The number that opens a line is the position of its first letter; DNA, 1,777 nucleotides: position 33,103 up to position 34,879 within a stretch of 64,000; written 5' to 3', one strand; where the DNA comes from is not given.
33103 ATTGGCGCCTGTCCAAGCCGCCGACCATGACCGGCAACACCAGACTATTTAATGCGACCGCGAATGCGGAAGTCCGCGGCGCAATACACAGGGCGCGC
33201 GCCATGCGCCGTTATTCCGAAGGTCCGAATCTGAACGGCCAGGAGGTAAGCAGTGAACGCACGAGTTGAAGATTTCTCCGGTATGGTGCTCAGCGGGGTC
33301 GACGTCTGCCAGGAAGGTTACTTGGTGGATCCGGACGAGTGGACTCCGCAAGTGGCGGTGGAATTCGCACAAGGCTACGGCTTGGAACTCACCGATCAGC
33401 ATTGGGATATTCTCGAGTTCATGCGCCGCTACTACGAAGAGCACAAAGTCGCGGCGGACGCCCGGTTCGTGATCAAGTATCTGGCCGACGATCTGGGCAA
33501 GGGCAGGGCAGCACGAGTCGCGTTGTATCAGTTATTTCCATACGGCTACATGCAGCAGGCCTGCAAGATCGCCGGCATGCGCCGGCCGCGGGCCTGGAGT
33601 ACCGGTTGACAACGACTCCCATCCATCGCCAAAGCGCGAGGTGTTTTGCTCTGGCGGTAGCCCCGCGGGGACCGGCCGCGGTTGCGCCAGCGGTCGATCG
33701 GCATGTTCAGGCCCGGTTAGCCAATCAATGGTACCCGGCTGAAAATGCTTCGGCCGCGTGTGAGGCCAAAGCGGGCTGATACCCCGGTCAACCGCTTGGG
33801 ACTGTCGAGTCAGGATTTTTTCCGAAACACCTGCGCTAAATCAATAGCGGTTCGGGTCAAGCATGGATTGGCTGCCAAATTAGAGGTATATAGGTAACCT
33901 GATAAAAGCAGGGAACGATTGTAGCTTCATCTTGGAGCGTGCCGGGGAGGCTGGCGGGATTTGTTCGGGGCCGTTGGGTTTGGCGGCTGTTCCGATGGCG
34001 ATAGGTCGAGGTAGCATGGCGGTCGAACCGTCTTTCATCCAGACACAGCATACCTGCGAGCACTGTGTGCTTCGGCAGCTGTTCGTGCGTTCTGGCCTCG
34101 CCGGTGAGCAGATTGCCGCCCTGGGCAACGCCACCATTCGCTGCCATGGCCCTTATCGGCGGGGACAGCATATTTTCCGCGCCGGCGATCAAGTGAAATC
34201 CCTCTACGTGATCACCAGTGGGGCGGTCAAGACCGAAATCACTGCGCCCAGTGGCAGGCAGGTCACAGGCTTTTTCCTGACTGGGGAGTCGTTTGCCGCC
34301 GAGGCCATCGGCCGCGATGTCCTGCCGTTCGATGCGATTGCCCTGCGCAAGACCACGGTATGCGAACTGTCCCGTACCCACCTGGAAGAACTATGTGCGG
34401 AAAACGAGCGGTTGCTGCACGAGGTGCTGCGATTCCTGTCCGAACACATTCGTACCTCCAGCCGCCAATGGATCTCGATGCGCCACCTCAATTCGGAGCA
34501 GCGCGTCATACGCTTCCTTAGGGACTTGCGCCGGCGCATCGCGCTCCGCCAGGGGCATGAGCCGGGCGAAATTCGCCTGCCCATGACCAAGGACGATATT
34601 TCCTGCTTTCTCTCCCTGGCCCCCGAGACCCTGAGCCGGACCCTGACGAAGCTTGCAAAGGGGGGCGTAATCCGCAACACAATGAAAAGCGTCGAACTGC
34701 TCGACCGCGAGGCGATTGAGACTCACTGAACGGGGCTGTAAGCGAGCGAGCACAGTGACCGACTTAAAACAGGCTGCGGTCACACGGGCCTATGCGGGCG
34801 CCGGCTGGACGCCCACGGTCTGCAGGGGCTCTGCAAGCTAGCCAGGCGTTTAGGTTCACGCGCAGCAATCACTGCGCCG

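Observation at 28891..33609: Orphan dsrA-dsrB-CBS-dsrC-like module under a divergent LysR regulator, adjacent to a sulfite-generating sulfonate pathway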

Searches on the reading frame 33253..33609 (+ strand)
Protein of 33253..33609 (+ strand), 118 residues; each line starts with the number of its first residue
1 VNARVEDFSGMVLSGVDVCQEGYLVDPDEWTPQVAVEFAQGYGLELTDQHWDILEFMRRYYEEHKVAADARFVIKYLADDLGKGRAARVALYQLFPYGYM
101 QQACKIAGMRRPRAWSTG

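Call 3: search_protein_families(library=pfam, proteins=[window:33253-33609:+])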
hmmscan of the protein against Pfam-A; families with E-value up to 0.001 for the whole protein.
window:33253-33609:+ (118 aa): 1 family
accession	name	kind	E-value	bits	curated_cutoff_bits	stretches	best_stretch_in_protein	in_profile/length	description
PF04358.19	DsrC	-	2.6e-30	105.4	24.9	1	16-113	7-104/107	DsrC like protein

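Call 4: search_protein_families(library=ncbifam, proteins=[window:33253-33609:+])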
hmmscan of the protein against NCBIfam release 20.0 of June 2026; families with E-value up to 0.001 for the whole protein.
window:33253-33609:+ (118 aa): 2 families
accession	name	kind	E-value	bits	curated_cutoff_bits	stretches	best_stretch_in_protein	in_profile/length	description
TIGR03342.1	dsrC_tusE_dsvC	subfamily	2.7e-26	92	53.5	1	17-113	9-105/108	TusE/DsrC/DsvC family sulfur relay protein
NF008562.0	PRK11508.1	equivalog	3.7e-19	68.9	191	1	17-112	10-105/109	sulfurtransferase TusE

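Call 27: find_related_loci(query=A2, collection=genome_contigs, flank=10000)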
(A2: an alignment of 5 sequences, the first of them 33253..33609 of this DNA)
Query A2 (118 aa) in genome_contigs; peptide patterns used: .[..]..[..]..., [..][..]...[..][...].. (x = any residue, [..] = any of these).
598 stretches matched a pattern (row limit reached: there are more); 578 encode a relative of the query (tblastn E <= 1e-3); the best 80 are kept; 80 distinct loci.
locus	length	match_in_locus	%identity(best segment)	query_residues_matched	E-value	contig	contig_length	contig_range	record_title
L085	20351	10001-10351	69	6-118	1e-53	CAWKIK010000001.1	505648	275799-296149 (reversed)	MAG: uncultured Gammaproteobacteria bacterium isolate MFD01721.bin.1.106 genome assembly, contig: contig_10289, whole ge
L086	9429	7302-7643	61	5-118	2e-44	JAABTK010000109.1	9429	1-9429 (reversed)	MAG: Gammaproteobacteria bacterium isolate S22.Bin169 NODE_109_length_9429_cov_17.8124, whole genome shotgun sequence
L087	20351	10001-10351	62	5-118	8e-44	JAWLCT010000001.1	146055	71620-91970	MAG: Gammaproteobacteria bacterium isolate 15dZY3.bin.69 NODE_237_length_146055_cov_284.806291, whole genome shotgun seq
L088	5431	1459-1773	61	14-118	2e-43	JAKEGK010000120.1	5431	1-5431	MAG: Gammaproteobacteria bacterium isolate PMV_4.23 PMV_4.23.k101_962412, whole genome shotgun sequence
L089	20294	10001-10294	64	21-118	1e-42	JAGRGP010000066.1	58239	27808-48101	MAG: Gammaproteobacteria bacterium isolate HKST-UBA178 2014-04-01_1_(paired)_contig_132322, whole genome shotgun sequenc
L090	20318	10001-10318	59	13-118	2e-42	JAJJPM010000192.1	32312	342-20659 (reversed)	MAG: Gammaproteobacteria bacterium isolate B8 NODE_92_length_32312_cov_9.885296, whole genome shotgun sequence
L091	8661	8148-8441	67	21-118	2e-42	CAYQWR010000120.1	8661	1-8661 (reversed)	MAG TPA_asm: uncultured Thiohalomonas sp. isolate binchicken_co151_64 genome assembly, contig: NODE_13081_length_8661_co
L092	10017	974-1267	62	21-118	2e-42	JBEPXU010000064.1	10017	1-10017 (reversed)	MAG: Ectothiorhodospiraceae bacterium isolate 02_S197.semibin_refined.091 NODE_2270_length_10017_cov_1.921638, whole gen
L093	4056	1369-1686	64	13-118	4e-42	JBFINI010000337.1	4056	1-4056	MAG: Burkholderiaceae bacterium isolate Mix_sand12.2021.10.G.56 k141_1022364_length_4056_cov_15.1178, whole genome shotg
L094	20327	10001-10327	59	7-118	4e-42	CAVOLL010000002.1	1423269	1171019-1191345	MAG: uncultured beta proteobacterium isolate MFD09964.bin.2.232 genome assembly, contig: contig_19324, whole genome shot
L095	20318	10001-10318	62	13-118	1e-41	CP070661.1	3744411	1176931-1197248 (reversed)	MAG: Burkholderiales bacterium isolate bin78 chromosome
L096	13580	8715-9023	59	16-118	1e-41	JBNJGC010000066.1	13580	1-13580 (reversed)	MAG: Pseudomonadota bacterium isolate Y22_60dBSe2.bin.134 NODE_5410_length_13580_cov_15.531118, whole genome shotgun seq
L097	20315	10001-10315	62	14-118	1e-41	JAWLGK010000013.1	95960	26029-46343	MAG: Gammaproteobacteria bacterium isolate 30dZY2.bin.105 NODE_413_length_95960_cov_31.804968, whole genome shotgun sequ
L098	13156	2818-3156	55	3-118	7e-41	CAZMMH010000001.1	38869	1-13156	MAG TPA_asm: uncultured Gammaproteobacteria bacterium isolate SRP214966_co3_106 genome assembly, contig: NODE_960_length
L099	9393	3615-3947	59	2-118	2e-40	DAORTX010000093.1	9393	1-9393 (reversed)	MAG TPA_asm: Usitatibacteraceae bacterium isolate AMR_MDS_5280 NODE_7878_length_9393_cov_9.023024, whole genome shotgun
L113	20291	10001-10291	61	20-118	2e-39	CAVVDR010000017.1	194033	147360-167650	MAG: uncultured beta proteobacterium isolate MFD02416.bin.1.53 genome assembly, contig: contig_47514, whole genome shotg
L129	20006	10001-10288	62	21-118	8e-39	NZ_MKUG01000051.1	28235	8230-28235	MAG: Thiobacillus sp. 65-1402 scnpilot_p_inoc_sub60_scaffold_16, whole genome shotgun sequence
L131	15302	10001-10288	62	21-118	7e-39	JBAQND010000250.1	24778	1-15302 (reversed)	MAG: Thiobacillus sp. isolate MFD12042_ilm_asm_bin11 k127_16800, whole genome shotgun sequence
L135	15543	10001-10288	64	21-118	7e-39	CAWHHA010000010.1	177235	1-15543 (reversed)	MAG: uncultured beta proteobacterium isolate MFD00709.bin.2.45 genome assembly, contig: contig_131400, whole genome shot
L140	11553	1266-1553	64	21-118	2e-38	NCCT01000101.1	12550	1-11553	MAG: Hydrogenophilales bacterium 12-61-10 04302015_12_scaffold_1713, whole genome shotgun sequence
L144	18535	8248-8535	62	21-118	2e-38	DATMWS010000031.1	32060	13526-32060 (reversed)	MAG TPA_asm: Thiobacillus sp. isolate SMAG_U13100 k141_203254, whole genome shotgun sequence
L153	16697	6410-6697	65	21-118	2e-38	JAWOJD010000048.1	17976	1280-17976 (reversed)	MAG: Thiobacillus sp. isolate CWP6-1.bin.60 k191_2538503, whole genome shotgun sequence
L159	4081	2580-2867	62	21-118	3e-38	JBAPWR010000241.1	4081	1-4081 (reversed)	MAG: Thiobacillus sp. isolate MFD00116_ilm_asm_bin15 k127_192372, whole genome shotgun sequence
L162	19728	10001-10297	60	20-118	5e-38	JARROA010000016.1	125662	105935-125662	MAG: Candidatus Thiodiazotropha sp. isolate Spart_138_MAG scaffold_23, whole genome shotgun sequence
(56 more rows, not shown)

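Call 52: search_protein_families(library=pfam, proteins=[L131:8377-9924:+, L162:8909-9775:-, L140:130-807:+, L144:5211-5879:+, L131:7642-8325:+, L129:10399-11601:+, L135:10243-11028:+, L153:1702-3249:+, L096:5783-6775:-, L159:2812-3672:-], max_evalue=0.0001)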
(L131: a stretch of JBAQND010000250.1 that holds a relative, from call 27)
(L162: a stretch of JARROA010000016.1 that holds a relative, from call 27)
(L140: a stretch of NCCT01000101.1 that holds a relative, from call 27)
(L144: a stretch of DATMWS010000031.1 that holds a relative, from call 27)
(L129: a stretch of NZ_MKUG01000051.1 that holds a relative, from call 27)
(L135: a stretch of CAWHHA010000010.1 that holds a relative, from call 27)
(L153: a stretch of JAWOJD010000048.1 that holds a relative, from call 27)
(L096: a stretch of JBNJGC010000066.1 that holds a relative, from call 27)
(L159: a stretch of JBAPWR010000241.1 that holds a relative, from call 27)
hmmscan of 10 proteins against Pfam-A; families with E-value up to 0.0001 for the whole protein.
L131:8377-9924:+ (515 aa): 2 families
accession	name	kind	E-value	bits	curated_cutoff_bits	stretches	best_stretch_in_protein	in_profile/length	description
PF07992.20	Pyr_redox_2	-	3.1e-20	73.2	26.1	1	3-302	2-278/291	Pyridine nucleotide-disulphide oxidoreductase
PF01266.30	DAO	-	4.6e-06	26.8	27.9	0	3-36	1-31/353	FAD dependent oxidoreductase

L162:8909-9775:- (288 aa): 2 families
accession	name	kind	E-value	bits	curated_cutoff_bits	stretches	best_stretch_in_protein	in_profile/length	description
PF00126.33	HTH_1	-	1.7e-19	69.9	26.6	1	5-62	3-60/60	Bacterial regulatory helix-turn-helix protein, lysR family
PF03466.25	LysR_substrate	-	2.7e-16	60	28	1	88-272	4-202/209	LysR substrate binding domain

L140:130-807:+ (225 aa): 0 families

L144:5211-5879:+ (222 aa): 1 family
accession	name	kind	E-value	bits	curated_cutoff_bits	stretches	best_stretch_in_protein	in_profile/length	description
PF02613.20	Nitrate_red_del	-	1.3e-12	48.3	22.2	1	41-158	10-134/136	Nitrate reductase delta subunit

L131:7642-8325:+ (227 aa): 1 family
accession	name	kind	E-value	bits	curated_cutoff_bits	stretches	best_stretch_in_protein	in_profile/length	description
PF02665.19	Nitrate_red_gam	-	1.3e-75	254.2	22.9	1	6-226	2-217/217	Nitrate reductase gamma subunit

L129:10399-11601:+ (400 aa): 1 family
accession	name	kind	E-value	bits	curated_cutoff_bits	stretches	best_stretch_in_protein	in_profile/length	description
PF05940.17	NnrS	-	3.4e-116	389.1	28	1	23-394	3-371/371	NnrS protein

L135:10243-11028:+ (261 aa): 1 family
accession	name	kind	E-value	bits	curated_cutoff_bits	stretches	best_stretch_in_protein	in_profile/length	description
PF04982.19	TM_HPP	-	4.3e-49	166.6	27.2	1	35-192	4-157/157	HPP, transmembrane region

L153:1702-3249:+ (515 aa): 4 families
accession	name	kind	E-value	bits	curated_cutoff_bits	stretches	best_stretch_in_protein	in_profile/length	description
PF13247.11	Fer4_11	-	1e-37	128.7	26.2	1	175-271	2-99/100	4Fe-4S dicluster domain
PF14711.11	Nitr_red_bet_C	-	3.7e-27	94.2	27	1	358-435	1-80/81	Respiratory nitrate reductase beta C-terminal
PF13237.11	Fer4_10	-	7e-11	42.3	25.5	1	180-227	6-53/53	4Fe-4S dicluster domain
PF12838.12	Fer4_7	-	3.7e-08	34.1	27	1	183-229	2-51/52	4Fe-4S dicluster domain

L096:5783-6775:- (330 aa): 0 families

L159:2812-3672:- (286 aa): 0 families

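Call 77: search_protein_families(library=pfam, proteins=[L085:12017-13249:+], max_evalue=0.0001)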
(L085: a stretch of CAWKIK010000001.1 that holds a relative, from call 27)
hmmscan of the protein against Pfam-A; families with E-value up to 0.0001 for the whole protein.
L085:12017-13249:+ (410 aa): 1 family
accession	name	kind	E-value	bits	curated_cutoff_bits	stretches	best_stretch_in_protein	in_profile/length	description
PF05940.17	NnrS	-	4.9e-106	355.6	28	1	26-404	1-371/371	NnrS protein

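Call 91: search_solved_structures(query=window:33253-33609:+, show_alignments=2)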
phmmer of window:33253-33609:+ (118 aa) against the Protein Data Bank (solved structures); distinct sequences matched with E-value up to 0.001: 8.
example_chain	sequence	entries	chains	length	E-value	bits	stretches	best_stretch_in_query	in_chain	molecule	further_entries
1yx3_A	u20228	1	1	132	2.6e-24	88.9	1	18-113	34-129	hypothetical protein DsrC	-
1sau_A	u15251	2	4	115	2.2e-13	53.7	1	19-113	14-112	sulfite reductase, desulfoviridin-type subunit gamma | sulfite reductase, desulfoviridin-type subunit gamma (dsvC)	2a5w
7syb_A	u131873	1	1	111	3.6e-11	46.5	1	16-112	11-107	Sulfurtransferase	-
2xsj_C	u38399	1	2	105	2.6e-10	43.7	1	16-113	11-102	SULFUR RELAY PROTEIN, TUSE/DSRC/DSVC FAMILY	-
1ji8_A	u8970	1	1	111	2.9e-09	40.4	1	20-113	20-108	dissimilatory siroheme-sulfite reductase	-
2v4j_C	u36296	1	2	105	8.4e-09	38.9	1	16-113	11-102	SULFITE REDUCTASE, DISSIMILATORY-TYPE SUBUNIT GAMMA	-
3or1_C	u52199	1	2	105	1.9e-08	37.7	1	10-113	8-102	Sulfite reductase gama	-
3or2_C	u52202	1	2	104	4.8e-08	36.4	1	10-113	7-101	Sulfite redcutase subunit gama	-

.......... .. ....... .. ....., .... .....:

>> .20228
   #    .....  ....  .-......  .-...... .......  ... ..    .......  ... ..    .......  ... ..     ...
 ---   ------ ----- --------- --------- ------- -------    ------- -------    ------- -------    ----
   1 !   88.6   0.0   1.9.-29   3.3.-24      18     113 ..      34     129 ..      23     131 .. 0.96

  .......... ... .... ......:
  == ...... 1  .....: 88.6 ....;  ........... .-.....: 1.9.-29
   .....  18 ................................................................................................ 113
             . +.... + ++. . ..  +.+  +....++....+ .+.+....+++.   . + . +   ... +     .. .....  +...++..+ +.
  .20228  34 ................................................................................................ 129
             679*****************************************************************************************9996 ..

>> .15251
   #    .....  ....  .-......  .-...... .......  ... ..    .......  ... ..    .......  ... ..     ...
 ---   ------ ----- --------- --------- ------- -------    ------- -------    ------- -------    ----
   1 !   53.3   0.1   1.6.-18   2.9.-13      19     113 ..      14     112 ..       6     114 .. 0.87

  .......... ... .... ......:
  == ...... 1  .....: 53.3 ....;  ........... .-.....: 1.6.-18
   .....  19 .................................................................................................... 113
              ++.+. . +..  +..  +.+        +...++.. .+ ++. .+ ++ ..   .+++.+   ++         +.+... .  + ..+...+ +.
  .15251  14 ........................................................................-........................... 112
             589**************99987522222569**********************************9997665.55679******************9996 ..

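Call 101: search_protein_families(library=ncbifam, proteins=[L131:8377-9924:+, L135:10243-11028:+, L129:10399-11601:+, L085:10671-11909:+, L113:10444-11730:+], max_evalue=0.00001)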
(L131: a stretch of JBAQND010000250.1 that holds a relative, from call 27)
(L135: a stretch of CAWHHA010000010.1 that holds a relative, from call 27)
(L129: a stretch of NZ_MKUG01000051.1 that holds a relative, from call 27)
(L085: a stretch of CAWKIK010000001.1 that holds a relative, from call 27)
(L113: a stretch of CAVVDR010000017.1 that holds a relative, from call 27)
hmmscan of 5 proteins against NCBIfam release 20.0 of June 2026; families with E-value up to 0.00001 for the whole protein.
L131:8377-9924:+ (515 aa): 6 families
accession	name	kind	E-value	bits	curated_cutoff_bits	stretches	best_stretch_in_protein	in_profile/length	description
NF049943.1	SQR_III_seleno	exception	3.4e-26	92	525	1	3-333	2-313/406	type III sulfide quinone reductase, selenoprotein subtype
TIGR03169.1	Nterm_to_SelD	hypoth_equivalog_domain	3.8e-15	56.1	310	1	4-396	2-364/365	pyridine nucleotide-disulfide oxidoreductase family protein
NF042949.2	3PPDioc_HcaD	equivalog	1.1e-07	31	450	1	2-136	2-138/386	3-phenylpropionate/cinnamic acid dioxygenase ferredoxin--NAD(+) reductase subunit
NF045765.1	PhenlGlyoxDHPadH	equivalog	1.5e-06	27.4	475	1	2-133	3-136/416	NADH-dependent phenylglyoxylate dehydrogenase subunit epsilon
NF040477.1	chlor_oxi_RclA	equivalog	6.3e-06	25.1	740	0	206-298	204-292/441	reactive chlorine resistance oxidoreductase RclA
TIGR02053.1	MerA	equivalog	6.4e-06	25.4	454.45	0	272-306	281-314/465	mercury(II) reductase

L135:10243-11028:+ (261 aa): 0 families

L129:10399-11601:+ (400 aa): 0 families

L085:10671-11909:+ (412 aa): 0 families

L113:10444-11730:+ (428 aa): 19 families
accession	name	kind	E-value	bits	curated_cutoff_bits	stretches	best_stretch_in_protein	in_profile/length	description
TIGR01186.1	proV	subfamily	4.4e-13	49.1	326.6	1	359-421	298-359/363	betaine/proline/choline family ABC transporter ATP-binding protein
TIGR01302.1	IMP_dehydrog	equivalog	3.1e-12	46.1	481.5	1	271-339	135-204/450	IMP dehydrogenase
TIGR00400.1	mgtE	equivalog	2.9e-11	42.8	232.75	0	281-332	197-248/450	magnesium transporter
NF011449.0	PRK14869.2-5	equivalog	1.6e-10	40.6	411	1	275-425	63-211/451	putative manganese-dependent inorganic diphosphatase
NF011443.0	PRK14869.1-5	equivalog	5.8e-10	38.2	335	0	282-334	72-124/546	putative manganese-dependent inorganic diphosphatase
NF011447.0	PRK14869.2-3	equivalog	7.6e-10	38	522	1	275-335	64-124/540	putative manganese-dependent inorganic diphosphatase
NF011442.0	PRK14869.1-4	equivalog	1.6e-09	36.8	400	0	281-335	249-303/543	putative manganese-dependent inorganic diphosphatase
NF011448.0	PRK14869.2-4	equivalog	2.4e-09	36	562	0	281-335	76-130/563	putative manganese-dependent inorganic diphosphatase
NF041552.1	TF_PrdR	equivalog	3.4e-09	35.6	795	1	282-423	9-129/577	sigma-54 dependent transcriptional regulator PrdR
NF011441.0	PRK14869.1-3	equivalog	1.5e-08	33.7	753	0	283-333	72-122/548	putative manganese-dependent inorganic diphosphatase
NF005869.0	PRK07807.1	equivalog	1.8e-08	33.9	549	1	280-373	149-240/479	GuaB1 family IMP dehydrogenase-related protein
NF038279.1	TF_CBS_SpxR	exception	3.5e-08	32.6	600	0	360-421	246-307/427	CBS-HotDog domain-containing transcription factor SpxR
NF011440.0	PRK14869.1-2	equivalog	2.1e-07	30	746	0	281-376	69-168/541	putative manganese-dependent inorganic diphosphatase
NF053603.1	HhpR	exception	5.2e-07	29.1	520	1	285-421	133-280/282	CBS domain-containing high hydrostatic pressure regulator HhpR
NF041630.1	CBS_CbpB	equivalog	9.9e-07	28.7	125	0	282-337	84-137/143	cyclic-di-AMP-binding protein CbpB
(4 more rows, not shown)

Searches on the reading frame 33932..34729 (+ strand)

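Call 3: search_protein_families(library=pfam, proteins=[window:33932-34729:+])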
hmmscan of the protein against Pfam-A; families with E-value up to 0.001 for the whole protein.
window:33932-34729:+ (265 aa): 3 families
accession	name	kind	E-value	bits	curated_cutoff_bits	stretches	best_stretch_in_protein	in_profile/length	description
PF00027.35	cNMP_binding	-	9.7e-17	61.2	27.5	1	75-158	4-89/89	Cyclic nucleotide-binding domain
PF13545.12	HTH_Crp_2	-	1.2e-14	54.4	27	1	190-262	1-67/70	Crp-like helix-turn-helix domain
PF00325.26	Crp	-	1.3e-06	28.5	21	1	216-247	1-32/32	Bacterial regulatory proteins, crp family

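Call 4: search_protein_families(library=ncbifam, proteins=[window:33932-34729:+])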
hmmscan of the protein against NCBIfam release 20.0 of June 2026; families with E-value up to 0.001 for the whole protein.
window:33932-34729:+ (265 aa): 9 families
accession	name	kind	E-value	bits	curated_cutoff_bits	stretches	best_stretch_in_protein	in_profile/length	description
NF008365.0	PRK11161.1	subfamily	3.8e-37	127.9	228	1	41-262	19-239/250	fumarate/nitrate reduction transcriptional regulator Fnr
NF050806.1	TransRegFixKCaul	equivalog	7.3e-23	80.9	300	1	72-263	25-211/215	transcriptional regulator FixK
NF045989.1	TransRegFnrLRhodb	equivalog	1.1e-18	67.3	300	1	37-250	5-218/245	transcriptional regulator FnrL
NF008732.0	PRK11753.1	equivalog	4.2e-12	46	266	1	74-255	27-209/214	cAMP-activated global transcriptional regulator CRP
NF006901.0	PRK09392.1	equivalog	2.3e-10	40.2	211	1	77-263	37-218/236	transcriptional activator FtrB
NF052518.1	TransRegLdrP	equivalog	1.9e-09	37.8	300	1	76-264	5-186/195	transcriptional regulator LdrP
NF041163.2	encap_f2b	equivalog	1.1e-07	31.3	400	1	59-174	86-202/450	family 2B encapsulin nanocompartment shell protein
NF010499.0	PRK13918.1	equivalog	1.8e-06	27.6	274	1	74-263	16-198/205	CRP/FNR family transcriptional regulator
NF050815.1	TransActFtrBCaul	equivalog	0.00031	20.1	300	1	75-246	37-204/251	transcriptional activator FtrB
